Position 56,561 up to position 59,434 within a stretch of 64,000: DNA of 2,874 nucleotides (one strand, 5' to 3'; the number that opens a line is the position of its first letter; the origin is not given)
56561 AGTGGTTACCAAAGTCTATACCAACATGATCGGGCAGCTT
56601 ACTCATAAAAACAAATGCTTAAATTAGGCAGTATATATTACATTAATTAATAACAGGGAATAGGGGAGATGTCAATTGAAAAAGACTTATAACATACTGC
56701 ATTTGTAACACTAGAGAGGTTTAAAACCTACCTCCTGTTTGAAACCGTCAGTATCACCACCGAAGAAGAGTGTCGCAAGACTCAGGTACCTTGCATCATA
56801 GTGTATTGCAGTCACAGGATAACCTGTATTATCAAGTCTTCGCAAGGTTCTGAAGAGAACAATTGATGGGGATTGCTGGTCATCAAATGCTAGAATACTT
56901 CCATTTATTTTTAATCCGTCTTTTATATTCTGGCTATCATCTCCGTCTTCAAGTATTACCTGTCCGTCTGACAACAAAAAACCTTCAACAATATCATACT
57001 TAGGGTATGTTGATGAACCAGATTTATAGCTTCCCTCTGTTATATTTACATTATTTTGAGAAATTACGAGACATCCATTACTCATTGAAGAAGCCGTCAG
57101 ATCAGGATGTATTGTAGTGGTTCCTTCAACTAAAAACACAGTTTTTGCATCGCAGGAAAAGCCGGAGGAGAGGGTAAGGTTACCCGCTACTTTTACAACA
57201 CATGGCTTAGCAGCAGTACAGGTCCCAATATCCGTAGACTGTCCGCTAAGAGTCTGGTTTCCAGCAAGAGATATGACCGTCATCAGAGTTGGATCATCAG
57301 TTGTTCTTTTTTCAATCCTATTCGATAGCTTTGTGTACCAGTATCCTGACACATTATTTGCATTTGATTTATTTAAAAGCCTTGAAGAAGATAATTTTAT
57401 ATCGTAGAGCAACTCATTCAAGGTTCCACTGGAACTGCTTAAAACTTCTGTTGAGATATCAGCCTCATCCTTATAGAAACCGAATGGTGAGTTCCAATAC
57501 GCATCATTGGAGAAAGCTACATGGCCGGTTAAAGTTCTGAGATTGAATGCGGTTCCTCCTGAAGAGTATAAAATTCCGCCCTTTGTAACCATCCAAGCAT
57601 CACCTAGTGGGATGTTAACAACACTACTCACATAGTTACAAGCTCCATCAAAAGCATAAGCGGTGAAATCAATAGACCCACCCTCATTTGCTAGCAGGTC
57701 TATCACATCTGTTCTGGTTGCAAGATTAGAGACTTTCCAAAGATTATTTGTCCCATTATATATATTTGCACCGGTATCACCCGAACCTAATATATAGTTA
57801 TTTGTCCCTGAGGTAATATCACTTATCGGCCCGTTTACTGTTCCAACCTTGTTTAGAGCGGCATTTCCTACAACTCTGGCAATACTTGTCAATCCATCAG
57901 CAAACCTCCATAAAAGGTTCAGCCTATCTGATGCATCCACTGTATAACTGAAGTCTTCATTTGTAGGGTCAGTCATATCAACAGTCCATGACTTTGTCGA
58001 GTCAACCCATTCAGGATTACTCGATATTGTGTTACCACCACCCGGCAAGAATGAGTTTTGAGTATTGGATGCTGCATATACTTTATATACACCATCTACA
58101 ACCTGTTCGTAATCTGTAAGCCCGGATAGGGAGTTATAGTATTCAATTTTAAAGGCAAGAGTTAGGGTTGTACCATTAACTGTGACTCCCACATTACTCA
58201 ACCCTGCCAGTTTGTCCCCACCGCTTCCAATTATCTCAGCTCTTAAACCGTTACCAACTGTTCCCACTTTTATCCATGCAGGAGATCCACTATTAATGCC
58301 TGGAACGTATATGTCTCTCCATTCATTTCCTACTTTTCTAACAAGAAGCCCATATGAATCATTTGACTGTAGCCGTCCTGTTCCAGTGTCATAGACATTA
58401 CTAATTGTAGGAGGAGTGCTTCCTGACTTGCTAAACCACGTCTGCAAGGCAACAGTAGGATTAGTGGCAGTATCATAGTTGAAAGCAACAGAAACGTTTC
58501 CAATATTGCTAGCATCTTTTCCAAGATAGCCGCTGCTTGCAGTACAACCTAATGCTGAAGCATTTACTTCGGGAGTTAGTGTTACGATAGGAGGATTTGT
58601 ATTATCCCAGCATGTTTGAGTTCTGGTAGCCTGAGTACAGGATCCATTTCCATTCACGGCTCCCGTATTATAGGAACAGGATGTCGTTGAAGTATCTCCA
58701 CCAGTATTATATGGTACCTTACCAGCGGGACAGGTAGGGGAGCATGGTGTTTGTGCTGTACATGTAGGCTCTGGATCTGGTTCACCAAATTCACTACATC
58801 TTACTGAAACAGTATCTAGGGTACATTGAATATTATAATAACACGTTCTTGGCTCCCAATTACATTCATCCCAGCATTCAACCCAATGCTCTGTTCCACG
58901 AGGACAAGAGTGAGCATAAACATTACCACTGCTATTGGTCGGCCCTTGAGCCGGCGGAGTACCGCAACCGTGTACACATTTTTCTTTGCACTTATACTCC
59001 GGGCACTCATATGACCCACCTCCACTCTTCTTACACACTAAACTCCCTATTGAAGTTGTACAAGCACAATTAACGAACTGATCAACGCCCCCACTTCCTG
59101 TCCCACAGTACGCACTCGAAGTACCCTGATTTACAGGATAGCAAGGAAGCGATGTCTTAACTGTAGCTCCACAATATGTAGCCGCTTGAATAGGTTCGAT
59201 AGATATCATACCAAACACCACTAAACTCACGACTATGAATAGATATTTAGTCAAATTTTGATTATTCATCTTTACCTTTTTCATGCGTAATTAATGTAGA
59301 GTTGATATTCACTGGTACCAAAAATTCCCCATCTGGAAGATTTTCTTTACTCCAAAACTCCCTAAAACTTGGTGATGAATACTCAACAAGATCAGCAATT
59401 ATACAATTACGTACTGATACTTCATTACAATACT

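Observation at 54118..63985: Type IV pilus-like locus with embedded CheY receiver and three large uncharacterised envelope proteins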

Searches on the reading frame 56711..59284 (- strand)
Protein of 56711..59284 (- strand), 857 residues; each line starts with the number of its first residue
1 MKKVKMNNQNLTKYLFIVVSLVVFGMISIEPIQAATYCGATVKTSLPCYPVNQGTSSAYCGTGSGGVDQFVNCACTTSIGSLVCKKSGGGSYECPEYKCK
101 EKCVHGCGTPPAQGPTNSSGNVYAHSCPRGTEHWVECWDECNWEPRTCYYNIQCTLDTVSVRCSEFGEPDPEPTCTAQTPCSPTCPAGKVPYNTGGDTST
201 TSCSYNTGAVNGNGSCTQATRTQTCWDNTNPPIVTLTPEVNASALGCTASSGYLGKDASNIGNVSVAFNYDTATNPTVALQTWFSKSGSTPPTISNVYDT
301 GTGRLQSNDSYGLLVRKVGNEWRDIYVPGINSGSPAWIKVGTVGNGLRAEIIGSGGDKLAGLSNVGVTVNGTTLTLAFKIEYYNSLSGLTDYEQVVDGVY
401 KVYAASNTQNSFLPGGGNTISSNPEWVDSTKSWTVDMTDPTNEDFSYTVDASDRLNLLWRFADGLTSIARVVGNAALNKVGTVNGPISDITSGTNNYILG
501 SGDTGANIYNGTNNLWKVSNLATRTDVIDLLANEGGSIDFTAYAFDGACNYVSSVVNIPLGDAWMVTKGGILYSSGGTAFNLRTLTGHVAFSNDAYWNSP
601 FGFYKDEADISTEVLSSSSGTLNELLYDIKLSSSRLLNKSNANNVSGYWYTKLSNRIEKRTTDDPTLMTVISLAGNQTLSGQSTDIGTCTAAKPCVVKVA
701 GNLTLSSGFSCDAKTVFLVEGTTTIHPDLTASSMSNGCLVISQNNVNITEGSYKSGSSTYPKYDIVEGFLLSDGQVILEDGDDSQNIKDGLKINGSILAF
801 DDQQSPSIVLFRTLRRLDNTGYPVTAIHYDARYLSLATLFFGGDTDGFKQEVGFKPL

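Call 3: search_protein_families(library=pfam, proteins=[window:56711-59284:-], max_evalue=0.1)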
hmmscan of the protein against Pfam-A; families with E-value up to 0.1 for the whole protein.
window:56711-59284:- (857 aa): 0 families

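Call 4: search_protein_families(library=ncbifam, proteins=[window:56711-59284:-], max_evalue=0.1)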
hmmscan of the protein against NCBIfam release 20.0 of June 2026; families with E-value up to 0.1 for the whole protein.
window:56711-59284:- (857 aa): 0 families

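Call 10: find_homologous_proteins(query=window:56711-59284:-)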
Query window:56711-59284:- (857 aa): 3 proteins with E <= 0.001 among 8000 candidates.
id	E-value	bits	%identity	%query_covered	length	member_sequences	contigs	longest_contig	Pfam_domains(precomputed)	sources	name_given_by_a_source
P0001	0.0e+0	1958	100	99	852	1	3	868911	-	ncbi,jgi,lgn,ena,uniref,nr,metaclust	ncbi:MAG: hypothetical protein UT34_C0001G0254 [candidate division WS6 bacterium GW2011_GWF2_39_15]|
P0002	3.7e-202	692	42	99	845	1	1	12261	-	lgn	-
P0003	2.6e-197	676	43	96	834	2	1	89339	-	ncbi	-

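Call 14: find_encoding_contigs(protein=P0003, flank=10000, max_places=3)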
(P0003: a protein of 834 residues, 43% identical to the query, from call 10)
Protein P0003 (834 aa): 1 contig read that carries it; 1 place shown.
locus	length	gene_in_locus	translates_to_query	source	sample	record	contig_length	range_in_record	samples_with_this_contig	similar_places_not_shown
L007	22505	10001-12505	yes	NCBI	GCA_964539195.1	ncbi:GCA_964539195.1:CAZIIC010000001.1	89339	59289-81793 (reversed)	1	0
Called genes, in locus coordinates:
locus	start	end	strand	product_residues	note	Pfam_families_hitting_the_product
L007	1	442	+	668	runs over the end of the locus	PF00437:T2SSE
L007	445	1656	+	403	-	PF28597:T2SSF_N, PF00482:T2SSF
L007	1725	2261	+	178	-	PF07963:N_methyl (weak)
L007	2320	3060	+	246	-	PF06750:A24_N_bact, PF01478:Peptidase_A24 (weak)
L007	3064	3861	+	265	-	PF00685:Sulfotransfer_1, PF13469:Sulfotransfer_3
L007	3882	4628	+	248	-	PF07963:N_methyl (weak)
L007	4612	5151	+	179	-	-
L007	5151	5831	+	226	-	PF07963:N_methyl (weak)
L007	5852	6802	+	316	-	-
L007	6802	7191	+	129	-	PF00072:Response_reg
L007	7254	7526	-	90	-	-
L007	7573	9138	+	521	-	-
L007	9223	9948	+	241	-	-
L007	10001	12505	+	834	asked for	-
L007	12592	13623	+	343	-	PF11104:PilM_2, PF06723:MreB_Mbl (faint), PF14450:FtsA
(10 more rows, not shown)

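Call 15: find_encoding_contigs(protein=P0002, flank=10000, max_places=3)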
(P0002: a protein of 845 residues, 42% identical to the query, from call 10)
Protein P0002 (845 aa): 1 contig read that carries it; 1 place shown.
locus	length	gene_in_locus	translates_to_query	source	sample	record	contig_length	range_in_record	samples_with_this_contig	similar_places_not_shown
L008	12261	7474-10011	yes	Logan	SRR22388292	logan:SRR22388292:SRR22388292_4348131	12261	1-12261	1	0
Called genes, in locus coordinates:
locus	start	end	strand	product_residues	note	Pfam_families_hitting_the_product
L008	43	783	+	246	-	PF06750:A24_N_bact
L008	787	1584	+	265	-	PF00685:Sulfotransfer_1, PF13469:Sulfotransfer_3 (weak)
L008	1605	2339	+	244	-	PF07963:N_methyl (weak)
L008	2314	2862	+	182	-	-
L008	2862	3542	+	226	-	PF07963:N_methyl (weak)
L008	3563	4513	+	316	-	-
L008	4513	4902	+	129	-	PF00072:Response_reg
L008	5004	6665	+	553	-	-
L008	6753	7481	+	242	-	-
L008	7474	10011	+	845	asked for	-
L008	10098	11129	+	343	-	PF11104:PilM_2, PF06723:MreB_Mbl (faint), PF14450:FtsA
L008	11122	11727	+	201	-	-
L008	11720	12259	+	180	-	?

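Call 20: search_solved_structures(query=A1, max_evalue=10)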
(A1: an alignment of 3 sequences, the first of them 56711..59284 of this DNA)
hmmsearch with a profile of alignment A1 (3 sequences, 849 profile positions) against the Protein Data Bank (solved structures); distinct sequences matched with E-value up to 10: 3.
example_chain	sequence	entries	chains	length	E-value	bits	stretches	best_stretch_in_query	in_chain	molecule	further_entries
3rb8_A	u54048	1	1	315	0.86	10.8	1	442-547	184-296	Putative uncharacterized protein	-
3r4v_A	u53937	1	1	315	0.86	10.8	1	442-547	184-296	Putative uncharacterized protein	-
3j5v_a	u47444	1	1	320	0.94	10.7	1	442-547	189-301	PhuZ201 subunit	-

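Call 26: search_protein_representatives(alignment_id=A1)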
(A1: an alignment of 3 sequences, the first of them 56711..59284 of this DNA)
Query: 3 sequences, 849 profile positions. Proteins with E-value up to 0.001 (for the whole library): 429; up to 1e-10: 355; up to 1e-30: 165. The best 150 are listed.
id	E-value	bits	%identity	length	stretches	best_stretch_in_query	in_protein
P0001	0.0e+00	1474.9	-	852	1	1-849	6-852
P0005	0.0e+00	1270.8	-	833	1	17-849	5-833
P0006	4.0e-270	915.1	-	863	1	7-848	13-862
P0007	2.2e-232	790.3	-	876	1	45-848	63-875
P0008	1.4e-223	761.1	-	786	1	92-849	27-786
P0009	1.0e-214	731.8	-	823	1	70-849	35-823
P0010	4.5e-190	650.3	-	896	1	86-849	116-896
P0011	2.5e-185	634.6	-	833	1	210-849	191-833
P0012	3.2e-179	614.3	-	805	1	203-849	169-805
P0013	2.7e-165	568.3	-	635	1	227-849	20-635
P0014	2.1e-164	565.4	-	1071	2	361-849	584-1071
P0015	2.1e-163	562.1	-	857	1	204-849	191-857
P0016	4.4e-151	521.3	-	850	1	81-849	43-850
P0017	6.7e-139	481.0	-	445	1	415-849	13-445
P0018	2.2e-131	456.1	-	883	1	259-848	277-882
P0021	1.2e-91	324.6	-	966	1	232-848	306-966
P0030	3.2e-66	240.6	-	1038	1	225-848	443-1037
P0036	1.6e-62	228.3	-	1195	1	231-848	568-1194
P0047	5.3e-56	206.7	-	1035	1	70-848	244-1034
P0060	4.4e-52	193.8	-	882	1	228-848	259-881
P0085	2.8e-46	174.6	-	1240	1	218-848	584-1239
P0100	6.1e-44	166.8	-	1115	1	243-848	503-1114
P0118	9.8e-41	156.2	-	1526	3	410-771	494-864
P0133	5.8e-38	147.1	-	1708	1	489-848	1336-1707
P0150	1.2e-35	139.4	-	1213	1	248-848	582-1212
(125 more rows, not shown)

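Call 32: search_protein_families(library=pfam, alignment_id=A5, max_evalue=0.001)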
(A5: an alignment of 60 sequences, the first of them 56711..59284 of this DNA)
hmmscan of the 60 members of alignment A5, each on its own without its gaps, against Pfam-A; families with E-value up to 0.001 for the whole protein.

A. member 1, window:56711-59284:- (857 aa): 0 families

B. families by the number of members that match (of 60 scanned): 2 families
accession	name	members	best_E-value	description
PF16841.11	CBM60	1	2.8e-17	Ca-dependent carbohydrate-binding module xylan-binding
PF13385.13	Laminin_G_3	1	1.7e-11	Concanavalin A-like lectin/glucanases superfamily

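Call 33: search_solved_structures(query=A5, max_evalue=10)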
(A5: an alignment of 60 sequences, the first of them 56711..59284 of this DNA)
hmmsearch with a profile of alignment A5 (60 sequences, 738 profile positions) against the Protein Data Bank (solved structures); distinct sequences matched with E-value up to 10: 4.
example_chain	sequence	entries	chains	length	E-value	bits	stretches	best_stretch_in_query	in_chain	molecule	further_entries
7e72_E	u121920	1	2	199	0.041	15.6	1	248-394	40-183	Angiopoietin-1 receptor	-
5utk_A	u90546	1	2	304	0.06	15.1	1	247-395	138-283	Angiopoietin-1 receptor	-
5mya_A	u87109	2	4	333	0.15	13.8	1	248-395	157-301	Angiopoietin-1 receptor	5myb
8c0z_C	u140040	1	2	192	6.5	8.4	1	34-99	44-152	Iron-sulfur cluster-binding protein potential subunit of aldehyde oxidoreductase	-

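Call 38: find_related_loci(query=A6, collection=genome_contigs, flank=10000)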
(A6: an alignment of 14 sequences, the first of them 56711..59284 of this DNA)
Query A6 (857 aa) in genome_contigs; peptide patterns used: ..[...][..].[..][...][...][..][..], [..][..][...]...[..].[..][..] (x = any residue, [..] = any of these).
34 stretches matched a pattern; 14 encode a relative of the query (tblastn E <= 1e-3); 14 distinct loci.
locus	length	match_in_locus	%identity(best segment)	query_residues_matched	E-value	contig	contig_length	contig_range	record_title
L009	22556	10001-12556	42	10-857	0e+0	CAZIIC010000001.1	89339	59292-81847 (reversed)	MAG TPA_asm: uncultured Candidatus Saccharibacteria bacterium isolate SRP219642_co6_135 genome assembly, contig: NODE_11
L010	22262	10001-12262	40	97-857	7e-169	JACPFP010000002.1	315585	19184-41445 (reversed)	MAG: Candidatus Dojkabacteria bacterium isolate NC_groundwater_364_Ag_B-0.1um_38_12 GD18-4_B1_scaffold_228564, whole gen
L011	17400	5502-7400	43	231-856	3e-162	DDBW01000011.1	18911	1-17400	MAG TPA_asm: Candidatus Dojkabacteria bacterium UBA2022 UBA2022_contig_4336, whole genome shotgun sequence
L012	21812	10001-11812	42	246-857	3e-158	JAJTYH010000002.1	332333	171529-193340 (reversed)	MAG: bacterium isolate DTUPAT1 2-Genome6, whole genome shotgun sequence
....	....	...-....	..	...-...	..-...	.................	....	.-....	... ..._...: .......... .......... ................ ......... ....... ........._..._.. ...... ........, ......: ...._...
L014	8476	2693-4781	42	174-857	2e-135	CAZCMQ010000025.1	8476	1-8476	MAG TPA_asm: uncultured Candidatus Saccharibacteria bacterium isolate SRP329715_co2_58 genome assembly, contig: NODE_147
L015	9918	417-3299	39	177-857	1e-106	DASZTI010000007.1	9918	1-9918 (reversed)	MAG TPA_asm: Candidatus Dojkabacteria bacterium isolate SMAG_U6072 k141_446170, whole genome shotgun sequence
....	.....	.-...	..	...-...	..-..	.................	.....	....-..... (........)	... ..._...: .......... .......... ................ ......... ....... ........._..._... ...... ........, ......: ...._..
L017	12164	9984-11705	27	246-856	7e-51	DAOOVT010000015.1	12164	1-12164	MAG TPA_asm: Candidatus Dojkabacteria bacterium isolate AMR_MDS_2434 NODE_3410_length_12164_cov_21.933933, whole genome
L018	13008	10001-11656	26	309-856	2e-43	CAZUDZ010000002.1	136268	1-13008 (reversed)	MAG TPA_asm: uncultured Candidatus Saccharibacteria bacterium isolate binchicken_co39_491 genome assembly, contig: NODE_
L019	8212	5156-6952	26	283-856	4e-36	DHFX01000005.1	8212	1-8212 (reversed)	MAG TPA_asm: Candidatus Dojkabacteria bacterium UBA4813 UBA4813_contig_12386, whole genome shotgun sequence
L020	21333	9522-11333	28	283-856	4e-35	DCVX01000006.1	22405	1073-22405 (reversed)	MAG TPA_asm: Candidatus Dojkabacteria bacterium UBA2177 UBA2177_contig_5813, whole genome shotgun sequence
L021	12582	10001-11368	28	433-856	2e-29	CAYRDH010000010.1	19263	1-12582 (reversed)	MAG TPA_asm: uncultured Candidatus Saccharibacteria bacterium isolate SRP241341_co1_3 genome assembly, contig: NODE_3236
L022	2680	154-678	33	685-856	1e-27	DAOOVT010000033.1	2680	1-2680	MAG TPA_asm: Candidatus Dojkabacteria bacterium isolate AMR_MDS_2434 NODE_20649_length_2680_cov_28.708952, whole genome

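Call 42: predict_structure(alignment_id=A5)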
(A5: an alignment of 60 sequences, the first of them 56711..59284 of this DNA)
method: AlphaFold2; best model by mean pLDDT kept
length: 857 residues; sequences in the alignment: 60
mean_pLDDT: 81.3   pTM: 0.70
mean pLDDT of the five models: 81.3, 81.0, 80.3, 80.0, 79.2
residues with pLDDT >= 90: 528; 70-90: 137; 50-70: 26; < 50: 166
segments of 3 or more residues with pLDDT < 50: 1-7, 26-171, 845-857
pLDDT, mean of each block of 10 residues (from residue 1): 42 66 54 31 33 36 33 32 38 36 34 39 36 41 42 37 33 73 85 77 91 87 83 94 96 95 94 86 92 96 95 97 97 95 98 98 98 96 97 98 95 91 92 97 96 94 97 97 94 98 97 97 98 93 98 96 90 85 87 81 88 91 90 92 87 94 94 98 96 96 98 98 97 94 97 91 95 96 91 94 87 89 93 92 54 34
secondary structure, 60 per line:
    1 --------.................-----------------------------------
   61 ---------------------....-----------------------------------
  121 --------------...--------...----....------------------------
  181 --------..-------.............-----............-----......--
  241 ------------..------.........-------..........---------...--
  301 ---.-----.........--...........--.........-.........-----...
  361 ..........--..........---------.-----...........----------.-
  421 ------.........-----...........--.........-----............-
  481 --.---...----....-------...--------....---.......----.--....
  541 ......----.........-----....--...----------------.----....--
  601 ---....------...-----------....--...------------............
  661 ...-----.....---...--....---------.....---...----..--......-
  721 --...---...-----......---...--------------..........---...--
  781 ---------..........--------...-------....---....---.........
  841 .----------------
elements in order (helices of 4 or more, strands of 3 or more residues): H9-25 E82-85 E135-137 E146-148 E153-156 E198-210 E216-227 E233-238 E261-269 E277-286 E296-298 E310-318 E321-331 E334-342 E344-352 E358-370 E373-382 E398-408 E427-435 E441-451 E454-462 E468-479 E487-489 E494-497 E516-519 E523-529 E537-546 E551-559 E565-568 E571-573 H595-598 E614-616 H628-631 E634-636 H649-663 E669-673 E677-679 E695-699 E703-705 E714-719 E723-725 E729-731 E737-742 E746-748 E763-772 E776-778 E790-799 E808-810 H818-821 E825-828 H832-841

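Call 77: find_encoding_contigs(protein=P0060, flank=8000, max_places=2)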
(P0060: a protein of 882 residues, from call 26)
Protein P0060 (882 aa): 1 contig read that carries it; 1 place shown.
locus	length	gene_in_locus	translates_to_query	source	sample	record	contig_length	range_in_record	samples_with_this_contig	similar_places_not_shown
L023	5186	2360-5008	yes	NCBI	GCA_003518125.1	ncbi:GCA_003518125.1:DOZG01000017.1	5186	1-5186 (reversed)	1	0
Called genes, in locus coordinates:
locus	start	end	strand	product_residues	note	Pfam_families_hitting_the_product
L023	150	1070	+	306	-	-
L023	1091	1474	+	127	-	PF00072:Response_reg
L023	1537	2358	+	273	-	-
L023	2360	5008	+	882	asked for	-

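Call 78: find_encoding_contigs(protein=P0150, flank=8000, max_places=2)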
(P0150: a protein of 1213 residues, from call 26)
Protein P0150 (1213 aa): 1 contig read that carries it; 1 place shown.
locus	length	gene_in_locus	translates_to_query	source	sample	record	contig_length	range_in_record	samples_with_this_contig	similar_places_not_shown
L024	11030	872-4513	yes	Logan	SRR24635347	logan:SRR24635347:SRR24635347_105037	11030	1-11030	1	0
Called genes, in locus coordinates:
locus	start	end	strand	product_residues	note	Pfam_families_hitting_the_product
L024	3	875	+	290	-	?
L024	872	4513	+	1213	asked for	PF00092:VWA, PF13519:VWA_2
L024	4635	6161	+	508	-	-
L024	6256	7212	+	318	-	-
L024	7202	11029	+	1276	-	?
